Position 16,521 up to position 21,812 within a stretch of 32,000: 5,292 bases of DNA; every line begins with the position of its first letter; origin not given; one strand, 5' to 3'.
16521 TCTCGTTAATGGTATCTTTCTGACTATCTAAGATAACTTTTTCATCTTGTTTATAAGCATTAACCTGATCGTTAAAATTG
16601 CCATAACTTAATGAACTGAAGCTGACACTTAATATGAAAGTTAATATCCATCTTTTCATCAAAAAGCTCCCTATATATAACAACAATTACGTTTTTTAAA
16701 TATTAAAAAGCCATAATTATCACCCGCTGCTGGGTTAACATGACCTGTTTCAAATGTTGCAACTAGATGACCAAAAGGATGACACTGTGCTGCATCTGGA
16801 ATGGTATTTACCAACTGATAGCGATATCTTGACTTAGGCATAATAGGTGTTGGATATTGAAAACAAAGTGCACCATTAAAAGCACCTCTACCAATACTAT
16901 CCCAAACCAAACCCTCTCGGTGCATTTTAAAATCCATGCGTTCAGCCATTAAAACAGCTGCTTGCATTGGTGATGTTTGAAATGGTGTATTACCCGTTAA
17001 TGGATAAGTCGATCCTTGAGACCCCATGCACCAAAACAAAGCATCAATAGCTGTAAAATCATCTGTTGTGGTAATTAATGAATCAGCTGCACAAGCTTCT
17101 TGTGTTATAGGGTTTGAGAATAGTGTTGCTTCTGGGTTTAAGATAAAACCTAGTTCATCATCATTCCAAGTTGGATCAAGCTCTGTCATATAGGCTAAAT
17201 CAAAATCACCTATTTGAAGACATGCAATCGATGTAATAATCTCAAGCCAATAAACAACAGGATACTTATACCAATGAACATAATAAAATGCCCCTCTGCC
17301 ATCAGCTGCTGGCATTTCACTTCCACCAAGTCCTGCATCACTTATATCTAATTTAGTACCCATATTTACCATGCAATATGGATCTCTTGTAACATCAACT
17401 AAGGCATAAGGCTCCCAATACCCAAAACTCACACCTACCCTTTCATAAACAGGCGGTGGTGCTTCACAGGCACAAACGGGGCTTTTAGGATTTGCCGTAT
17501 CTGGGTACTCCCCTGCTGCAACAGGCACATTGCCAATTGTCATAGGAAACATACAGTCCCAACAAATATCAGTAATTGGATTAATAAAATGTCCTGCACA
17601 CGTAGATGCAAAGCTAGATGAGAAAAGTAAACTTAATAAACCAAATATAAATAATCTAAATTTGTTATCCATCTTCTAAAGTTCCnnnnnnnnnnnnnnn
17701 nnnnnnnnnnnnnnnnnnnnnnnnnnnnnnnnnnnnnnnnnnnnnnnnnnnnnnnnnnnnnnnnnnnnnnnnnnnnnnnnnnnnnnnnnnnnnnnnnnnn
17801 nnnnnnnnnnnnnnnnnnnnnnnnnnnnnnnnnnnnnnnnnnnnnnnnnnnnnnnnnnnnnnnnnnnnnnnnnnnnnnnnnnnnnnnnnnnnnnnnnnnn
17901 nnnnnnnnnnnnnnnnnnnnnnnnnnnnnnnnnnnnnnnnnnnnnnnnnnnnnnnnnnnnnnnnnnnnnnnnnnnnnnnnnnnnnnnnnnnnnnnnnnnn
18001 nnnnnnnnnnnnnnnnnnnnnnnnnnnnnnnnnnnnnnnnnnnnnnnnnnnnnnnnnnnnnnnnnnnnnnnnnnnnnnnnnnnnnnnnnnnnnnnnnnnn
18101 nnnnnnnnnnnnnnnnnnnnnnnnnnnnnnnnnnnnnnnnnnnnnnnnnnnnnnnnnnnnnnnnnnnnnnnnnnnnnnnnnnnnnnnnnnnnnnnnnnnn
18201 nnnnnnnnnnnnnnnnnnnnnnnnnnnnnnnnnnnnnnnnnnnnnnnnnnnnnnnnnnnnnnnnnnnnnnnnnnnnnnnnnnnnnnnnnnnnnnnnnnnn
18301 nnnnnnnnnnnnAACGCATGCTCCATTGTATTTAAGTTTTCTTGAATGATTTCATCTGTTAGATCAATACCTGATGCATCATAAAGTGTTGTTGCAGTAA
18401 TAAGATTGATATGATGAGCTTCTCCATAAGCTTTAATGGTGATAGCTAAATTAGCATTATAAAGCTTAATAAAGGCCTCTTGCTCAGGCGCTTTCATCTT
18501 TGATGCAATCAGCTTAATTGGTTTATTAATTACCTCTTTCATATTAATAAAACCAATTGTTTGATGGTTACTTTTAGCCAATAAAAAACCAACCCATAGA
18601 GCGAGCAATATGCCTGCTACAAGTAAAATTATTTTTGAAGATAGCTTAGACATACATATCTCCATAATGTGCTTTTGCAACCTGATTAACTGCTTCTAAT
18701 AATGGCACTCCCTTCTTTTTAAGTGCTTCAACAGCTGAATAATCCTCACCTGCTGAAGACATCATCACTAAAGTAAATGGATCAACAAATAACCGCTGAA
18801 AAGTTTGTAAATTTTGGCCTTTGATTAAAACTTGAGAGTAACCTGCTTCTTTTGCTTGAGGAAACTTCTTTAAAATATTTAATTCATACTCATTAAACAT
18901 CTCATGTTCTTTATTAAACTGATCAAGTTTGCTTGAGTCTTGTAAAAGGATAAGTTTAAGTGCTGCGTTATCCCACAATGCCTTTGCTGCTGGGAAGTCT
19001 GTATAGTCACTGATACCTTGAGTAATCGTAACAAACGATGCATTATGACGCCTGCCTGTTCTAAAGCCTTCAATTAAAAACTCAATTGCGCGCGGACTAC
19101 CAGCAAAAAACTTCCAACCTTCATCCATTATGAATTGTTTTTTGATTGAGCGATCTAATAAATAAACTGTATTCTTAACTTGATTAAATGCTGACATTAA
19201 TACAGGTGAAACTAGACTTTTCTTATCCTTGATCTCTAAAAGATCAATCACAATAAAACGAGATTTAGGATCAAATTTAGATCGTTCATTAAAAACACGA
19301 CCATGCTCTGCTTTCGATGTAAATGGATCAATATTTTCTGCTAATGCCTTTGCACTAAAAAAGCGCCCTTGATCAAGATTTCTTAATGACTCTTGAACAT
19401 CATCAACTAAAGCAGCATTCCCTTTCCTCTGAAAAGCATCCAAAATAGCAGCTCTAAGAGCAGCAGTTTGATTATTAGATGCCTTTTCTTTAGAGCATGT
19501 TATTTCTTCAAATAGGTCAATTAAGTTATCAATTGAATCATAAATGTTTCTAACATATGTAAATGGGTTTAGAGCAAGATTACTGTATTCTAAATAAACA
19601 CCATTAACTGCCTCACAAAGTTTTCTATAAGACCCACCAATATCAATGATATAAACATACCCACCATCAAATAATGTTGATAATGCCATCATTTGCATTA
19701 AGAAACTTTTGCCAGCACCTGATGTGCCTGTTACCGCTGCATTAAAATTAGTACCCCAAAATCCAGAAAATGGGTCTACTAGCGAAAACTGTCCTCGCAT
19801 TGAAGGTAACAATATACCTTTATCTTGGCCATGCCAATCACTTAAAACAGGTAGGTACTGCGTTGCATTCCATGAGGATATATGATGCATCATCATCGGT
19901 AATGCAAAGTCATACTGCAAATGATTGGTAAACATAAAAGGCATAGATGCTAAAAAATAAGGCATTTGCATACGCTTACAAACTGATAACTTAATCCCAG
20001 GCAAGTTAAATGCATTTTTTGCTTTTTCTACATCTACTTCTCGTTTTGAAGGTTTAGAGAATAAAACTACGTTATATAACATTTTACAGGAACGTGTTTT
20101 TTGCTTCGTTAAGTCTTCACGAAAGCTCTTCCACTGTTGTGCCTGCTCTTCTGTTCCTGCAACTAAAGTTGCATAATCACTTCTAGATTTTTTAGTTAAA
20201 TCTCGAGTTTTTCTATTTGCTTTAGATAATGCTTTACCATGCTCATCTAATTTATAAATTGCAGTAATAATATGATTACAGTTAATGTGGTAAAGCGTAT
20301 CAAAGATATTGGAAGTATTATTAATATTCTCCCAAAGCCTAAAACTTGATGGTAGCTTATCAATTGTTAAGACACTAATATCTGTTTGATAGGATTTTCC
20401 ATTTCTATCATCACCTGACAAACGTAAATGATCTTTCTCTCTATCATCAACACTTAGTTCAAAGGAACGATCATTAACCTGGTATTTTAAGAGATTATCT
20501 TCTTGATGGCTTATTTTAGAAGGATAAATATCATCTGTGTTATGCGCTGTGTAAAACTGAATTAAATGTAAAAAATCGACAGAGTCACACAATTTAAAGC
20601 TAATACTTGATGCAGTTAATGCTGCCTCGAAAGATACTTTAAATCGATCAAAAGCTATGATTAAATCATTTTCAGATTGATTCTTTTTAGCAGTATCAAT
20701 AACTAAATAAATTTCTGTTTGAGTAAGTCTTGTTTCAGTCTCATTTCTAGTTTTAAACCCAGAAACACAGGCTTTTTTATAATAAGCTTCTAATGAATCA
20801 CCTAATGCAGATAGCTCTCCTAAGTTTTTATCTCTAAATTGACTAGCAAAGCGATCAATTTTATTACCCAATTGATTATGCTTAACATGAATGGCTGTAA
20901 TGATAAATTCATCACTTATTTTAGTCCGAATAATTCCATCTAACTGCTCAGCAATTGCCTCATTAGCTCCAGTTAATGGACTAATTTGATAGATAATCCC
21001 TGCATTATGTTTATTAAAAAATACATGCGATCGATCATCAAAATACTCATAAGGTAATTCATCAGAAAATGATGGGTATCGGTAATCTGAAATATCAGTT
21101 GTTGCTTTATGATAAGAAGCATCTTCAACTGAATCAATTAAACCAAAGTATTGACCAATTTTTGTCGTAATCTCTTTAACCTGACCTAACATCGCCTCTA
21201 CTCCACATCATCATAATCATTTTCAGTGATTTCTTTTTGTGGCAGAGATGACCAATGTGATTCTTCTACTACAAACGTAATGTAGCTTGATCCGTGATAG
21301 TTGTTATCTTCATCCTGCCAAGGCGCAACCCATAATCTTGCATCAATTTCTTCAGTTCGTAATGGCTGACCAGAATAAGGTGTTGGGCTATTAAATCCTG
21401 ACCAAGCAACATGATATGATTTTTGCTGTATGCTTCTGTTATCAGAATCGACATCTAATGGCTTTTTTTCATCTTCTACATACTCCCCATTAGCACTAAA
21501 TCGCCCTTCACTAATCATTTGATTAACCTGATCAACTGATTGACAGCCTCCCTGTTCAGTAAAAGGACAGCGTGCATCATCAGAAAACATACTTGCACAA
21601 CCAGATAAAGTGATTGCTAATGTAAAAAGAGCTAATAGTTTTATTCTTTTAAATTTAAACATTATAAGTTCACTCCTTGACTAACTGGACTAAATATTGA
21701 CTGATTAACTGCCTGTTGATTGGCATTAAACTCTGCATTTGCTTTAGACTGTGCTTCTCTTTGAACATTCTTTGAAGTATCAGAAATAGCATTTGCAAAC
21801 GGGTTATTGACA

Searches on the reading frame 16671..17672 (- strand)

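Call 12: search_protein_families(library=pfam, proteins=[window:16671-17672:-], max_evalue=0.01)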
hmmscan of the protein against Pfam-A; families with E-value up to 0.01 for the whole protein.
window:16671-17672:- (333 aa): 1 family
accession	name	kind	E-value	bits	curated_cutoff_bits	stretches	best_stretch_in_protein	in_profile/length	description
PF06834.16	TraU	-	2.1e-107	359.5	26.5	1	27-331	1-304/306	TraU protein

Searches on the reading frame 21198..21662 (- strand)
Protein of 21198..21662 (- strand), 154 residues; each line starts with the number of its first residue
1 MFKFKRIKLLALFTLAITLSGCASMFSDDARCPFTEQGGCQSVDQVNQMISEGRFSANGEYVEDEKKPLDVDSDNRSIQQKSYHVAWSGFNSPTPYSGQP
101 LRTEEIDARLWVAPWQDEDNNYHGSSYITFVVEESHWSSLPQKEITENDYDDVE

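Call 99: search_protein_families(library=pfam, proteins=[window:21198-21662:-], max_evalue=0.01)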
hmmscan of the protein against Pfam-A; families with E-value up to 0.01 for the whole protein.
window:21198-21662:- (154 aa): 1 family
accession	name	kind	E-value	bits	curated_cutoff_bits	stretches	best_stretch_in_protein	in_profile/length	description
PF09676.15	TraV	-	6.2e-11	43.8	21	1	64-137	53-128/128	Type IV conjugative transfer system lipoprotein (TraV)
